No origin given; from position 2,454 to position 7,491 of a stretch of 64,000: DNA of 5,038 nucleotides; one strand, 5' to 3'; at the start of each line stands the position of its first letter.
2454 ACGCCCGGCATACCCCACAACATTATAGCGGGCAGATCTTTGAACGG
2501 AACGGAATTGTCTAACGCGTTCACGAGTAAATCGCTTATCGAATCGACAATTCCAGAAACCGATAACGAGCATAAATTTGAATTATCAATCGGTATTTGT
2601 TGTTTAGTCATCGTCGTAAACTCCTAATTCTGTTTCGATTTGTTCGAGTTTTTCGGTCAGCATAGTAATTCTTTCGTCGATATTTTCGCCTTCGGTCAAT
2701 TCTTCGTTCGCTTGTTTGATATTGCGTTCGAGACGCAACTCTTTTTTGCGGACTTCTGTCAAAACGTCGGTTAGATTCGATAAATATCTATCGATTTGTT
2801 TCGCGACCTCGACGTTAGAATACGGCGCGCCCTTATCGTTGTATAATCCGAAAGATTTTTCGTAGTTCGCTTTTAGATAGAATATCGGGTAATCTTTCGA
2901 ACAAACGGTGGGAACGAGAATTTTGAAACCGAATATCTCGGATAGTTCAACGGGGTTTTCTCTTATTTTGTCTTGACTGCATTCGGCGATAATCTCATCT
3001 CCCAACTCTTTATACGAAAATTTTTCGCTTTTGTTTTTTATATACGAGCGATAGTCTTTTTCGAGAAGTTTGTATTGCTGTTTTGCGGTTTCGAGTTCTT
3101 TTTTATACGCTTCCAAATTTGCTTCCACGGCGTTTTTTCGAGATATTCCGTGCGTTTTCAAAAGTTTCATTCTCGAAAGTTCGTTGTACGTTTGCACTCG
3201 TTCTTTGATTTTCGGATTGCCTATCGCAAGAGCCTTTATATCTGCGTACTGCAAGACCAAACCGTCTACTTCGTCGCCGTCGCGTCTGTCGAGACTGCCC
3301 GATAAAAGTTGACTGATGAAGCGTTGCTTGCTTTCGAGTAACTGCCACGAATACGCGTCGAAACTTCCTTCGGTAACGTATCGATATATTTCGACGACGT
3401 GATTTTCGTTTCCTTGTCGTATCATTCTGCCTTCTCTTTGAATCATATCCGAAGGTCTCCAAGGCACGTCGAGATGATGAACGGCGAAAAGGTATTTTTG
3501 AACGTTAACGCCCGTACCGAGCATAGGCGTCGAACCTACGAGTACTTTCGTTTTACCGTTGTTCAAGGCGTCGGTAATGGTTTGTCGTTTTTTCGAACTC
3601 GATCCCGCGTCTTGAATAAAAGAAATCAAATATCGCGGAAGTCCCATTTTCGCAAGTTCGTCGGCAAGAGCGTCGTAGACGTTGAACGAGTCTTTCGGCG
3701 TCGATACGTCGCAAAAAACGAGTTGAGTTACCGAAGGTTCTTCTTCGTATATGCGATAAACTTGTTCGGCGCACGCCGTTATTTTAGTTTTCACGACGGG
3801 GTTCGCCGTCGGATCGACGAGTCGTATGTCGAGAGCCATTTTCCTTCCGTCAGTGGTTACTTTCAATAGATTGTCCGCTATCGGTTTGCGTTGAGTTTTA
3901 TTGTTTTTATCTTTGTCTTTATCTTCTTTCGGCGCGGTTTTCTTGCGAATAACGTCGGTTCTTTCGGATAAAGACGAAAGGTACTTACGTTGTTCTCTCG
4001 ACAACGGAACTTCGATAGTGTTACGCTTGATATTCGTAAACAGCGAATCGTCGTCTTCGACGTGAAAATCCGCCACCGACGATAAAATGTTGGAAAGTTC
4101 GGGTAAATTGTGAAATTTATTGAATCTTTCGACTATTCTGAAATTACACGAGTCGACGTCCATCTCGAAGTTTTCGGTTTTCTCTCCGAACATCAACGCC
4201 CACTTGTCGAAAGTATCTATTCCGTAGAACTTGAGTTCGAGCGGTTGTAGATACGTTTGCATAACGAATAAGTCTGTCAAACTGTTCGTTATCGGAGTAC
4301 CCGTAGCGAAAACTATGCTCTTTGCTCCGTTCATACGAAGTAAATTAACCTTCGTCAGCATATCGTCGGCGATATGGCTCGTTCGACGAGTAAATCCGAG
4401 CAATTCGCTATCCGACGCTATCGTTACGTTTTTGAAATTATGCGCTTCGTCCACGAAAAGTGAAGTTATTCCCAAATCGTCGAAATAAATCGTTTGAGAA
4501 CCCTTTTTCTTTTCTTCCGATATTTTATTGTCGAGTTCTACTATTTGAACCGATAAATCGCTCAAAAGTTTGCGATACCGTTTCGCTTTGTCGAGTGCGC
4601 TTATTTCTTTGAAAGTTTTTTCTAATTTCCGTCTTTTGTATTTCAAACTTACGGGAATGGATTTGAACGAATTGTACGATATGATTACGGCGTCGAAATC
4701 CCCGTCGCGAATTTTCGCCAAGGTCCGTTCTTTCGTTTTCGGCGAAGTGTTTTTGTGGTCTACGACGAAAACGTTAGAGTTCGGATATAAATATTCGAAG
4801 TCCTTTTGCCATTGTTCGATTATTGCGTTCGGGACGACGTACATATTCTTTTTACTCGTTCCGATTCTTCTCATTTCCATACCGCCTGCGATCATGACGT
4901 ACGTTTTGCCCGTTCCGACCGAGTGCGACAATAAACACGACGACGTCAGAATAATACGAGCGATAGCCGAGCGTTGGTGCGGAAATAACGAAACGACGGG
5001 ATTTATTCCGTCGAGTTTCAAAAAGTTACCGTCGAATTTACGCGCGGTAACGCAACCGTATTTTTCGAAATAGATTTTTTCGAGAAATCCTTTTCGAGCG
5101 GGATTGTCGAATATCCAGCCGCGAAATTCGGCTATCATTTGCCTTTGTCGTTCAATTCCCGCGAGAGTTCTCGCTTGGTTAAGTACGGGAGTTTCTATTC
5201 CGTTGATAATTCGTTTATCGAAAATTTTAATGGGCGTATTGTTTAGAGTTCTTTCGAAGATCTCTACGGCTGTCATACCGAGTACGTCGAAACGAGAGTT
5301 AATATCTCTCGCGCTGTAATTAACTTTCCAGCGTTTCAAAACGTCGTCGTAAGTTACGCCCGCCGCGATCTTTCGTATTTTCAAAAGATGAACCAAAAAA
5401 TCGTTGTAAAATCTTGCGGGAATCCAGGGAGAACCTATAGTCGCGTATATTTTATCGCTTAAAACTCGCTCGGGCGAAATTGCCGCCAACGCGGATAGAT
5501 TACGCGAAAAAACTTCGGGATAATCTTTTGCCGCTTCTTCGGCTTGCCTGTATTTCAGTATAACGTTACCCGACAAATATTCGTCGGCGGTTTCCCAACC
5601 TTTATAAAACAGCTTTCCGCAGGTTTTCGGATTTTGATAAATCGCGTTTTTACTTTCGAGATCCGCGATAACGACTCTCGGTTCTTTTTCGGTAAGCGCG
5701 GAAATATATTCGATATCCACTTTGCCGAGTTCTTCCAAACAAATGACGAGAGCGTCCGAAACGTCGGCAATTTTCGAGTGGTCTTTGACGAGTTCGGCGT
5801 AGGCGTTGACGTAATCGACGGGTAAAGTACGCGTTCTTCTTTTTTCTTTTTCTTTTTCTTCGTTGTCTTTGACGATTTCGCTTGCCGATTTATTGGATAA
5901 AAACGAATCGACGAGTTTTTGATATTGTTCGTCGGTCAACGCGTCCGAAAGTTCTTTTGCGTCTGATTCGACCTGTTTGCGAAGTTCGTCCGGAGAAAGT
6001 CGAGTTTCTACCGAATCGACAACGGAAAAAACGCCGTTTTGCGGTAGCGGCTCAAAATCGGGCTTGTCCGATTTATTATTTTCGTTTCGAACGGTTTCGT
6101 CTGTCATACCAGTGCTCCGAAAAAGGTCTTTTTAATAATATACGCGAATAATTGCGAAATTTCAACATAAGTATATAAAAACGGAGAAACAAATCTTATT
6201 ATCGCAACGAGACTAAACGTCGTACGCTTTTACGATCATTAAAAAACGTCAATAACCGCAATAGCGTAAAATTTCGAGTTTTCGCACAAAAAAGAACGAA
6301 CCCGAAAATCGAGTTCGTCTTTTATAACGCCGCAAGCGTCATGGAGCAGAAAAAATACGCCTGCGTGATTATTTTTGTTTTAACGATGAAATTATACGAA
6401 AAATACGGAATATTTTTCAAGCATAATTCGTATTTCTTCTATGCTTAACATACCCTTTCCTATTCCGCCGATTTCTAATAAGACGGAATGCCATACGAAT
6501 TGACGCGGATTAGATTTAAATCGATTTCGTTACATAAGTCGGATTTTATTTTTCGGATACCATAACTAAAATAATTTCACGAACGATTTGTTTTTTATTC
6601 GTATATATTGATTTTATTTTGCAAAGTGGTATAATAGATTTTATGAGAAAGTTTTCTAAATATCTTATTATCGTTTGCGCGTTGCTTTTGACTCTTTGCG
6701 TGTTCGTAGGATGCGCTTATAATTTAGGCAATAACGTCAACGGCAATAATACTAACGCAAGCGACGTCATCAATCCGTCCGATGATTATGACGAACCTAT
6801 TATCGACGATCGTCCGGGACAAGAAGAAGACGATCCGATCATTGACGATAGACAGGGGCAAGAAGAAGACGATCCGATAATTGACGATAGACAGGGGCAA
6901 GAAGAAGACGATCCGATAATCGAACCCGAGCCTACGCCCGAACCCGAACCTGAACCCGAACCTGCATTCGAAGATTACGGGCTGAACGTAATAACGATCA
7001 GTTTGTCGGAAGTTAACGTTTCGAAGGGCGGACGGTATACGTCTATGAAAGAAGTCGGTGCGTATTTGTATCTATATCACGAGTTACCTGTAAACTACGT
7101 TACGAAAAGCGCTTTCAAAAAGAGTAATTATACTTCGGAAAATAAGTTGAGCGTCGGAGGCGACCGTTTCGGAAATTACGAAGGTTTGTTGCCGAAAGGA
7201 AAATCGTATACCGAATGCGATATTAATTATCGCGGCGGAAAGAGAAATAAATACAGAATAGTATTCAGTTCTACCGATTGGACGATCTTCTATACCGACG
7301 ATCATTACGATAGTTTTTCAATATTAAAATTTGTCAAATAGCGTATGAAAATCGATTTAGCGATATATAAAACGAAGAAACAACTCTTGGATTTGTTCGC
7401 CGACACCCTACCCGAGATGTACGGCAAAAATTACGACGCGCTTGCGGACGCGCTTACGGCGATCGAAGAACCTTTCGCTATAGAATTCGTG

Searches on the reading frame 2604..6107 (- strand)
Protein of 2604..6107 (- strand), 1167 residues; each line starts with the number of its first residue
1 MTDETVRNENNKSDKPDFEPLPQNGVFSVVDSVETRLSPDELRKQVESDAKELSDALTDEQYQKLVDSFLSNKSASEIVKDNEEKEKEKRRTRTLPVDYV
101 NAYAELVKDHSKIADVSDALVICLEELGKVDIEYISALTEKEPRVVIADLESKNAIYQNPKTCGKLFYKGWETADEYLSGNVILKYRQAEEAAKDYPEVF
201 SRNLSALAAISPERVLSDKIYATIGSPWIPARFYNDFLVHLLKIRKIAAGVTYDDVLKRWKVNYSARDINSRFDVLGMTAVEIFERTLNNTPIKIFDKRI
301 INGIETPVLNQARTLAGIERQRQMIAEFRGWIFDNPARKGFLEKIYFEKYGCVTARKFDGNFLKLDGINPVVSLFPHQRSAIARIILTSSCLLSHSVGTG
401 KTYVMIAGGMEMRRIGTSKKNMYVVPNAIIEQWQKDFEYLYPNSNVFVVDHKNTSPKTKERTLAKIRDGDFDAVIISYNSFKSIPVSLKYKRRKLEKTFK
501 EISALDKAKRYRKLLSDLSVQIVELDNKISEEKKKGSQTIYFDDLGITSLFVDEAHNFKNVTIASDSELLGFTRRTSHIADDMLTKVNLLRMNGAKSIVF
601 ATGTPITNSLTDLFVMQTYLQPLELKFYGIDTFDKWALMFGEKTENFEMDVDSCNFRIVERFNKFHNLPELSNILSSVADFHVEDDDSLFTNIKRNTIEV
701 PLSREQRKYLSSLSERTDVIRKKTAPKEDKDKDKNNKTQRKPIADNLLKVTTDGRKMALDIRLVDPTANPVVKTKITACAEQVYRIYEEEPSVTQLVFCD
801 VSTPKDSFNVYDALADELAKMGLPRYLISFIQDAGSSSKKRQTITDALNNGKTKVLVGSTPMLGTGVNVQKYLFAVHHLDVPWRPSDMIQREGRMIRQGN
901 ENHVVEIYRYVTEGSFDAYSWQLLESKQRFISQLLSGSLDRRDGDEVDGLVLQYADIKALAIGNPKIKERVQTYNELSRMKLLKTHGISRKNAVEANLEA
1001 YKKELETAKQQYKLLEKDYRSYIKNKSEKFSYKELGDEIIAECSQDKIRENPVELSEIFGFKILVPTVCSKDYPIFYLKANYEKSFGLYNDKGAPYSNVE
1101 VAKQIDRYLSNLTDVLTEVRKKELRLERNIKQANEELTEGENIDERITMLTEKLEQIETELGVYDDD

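Call 11: search_protein_families(library=pfam, max_evalue=0.001, proteins=[window:2604-6107:-])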
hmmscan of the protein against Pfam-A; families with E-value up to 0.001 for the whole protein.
window:2604-6107:- (1167 aa): 4 families
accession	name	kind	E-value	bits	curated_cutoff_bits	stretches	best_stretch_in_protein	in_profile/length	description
PF00176.29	SNF2-rel_dom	-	4.2e-15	56.1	24.9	1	389-564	18-143/290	SNF2-related domain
PF00271.37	Helicase_C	-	2.3e-11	44.4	23.5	1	833-899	46-110/110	Helicase conserved C-terminal domain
PF04851.21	ResIII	-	1.5e-09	38.4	22.5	1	373-560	3-139/164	Type III restriction enzyme, res subunit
PF00270.35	DEAD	-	0.00037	20.7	26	0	376-484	2-108/167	DEAD/DEAH box helicase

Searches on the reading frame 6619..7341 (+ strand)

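Call 66: search_protein_families(library=pfam, max_evalue=0.001, proteins=[window:6619-7341:+])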
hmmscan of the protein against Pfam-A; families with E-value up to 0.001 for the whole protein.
window:6619-7341:+ (240 aa): 1 family
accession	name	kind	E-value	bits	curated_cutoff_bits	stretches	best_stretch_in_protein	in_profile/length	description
PF00545.25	Ribonuclease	-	1.6e-13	51.4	24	1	155-234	12-95/98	ribonuclease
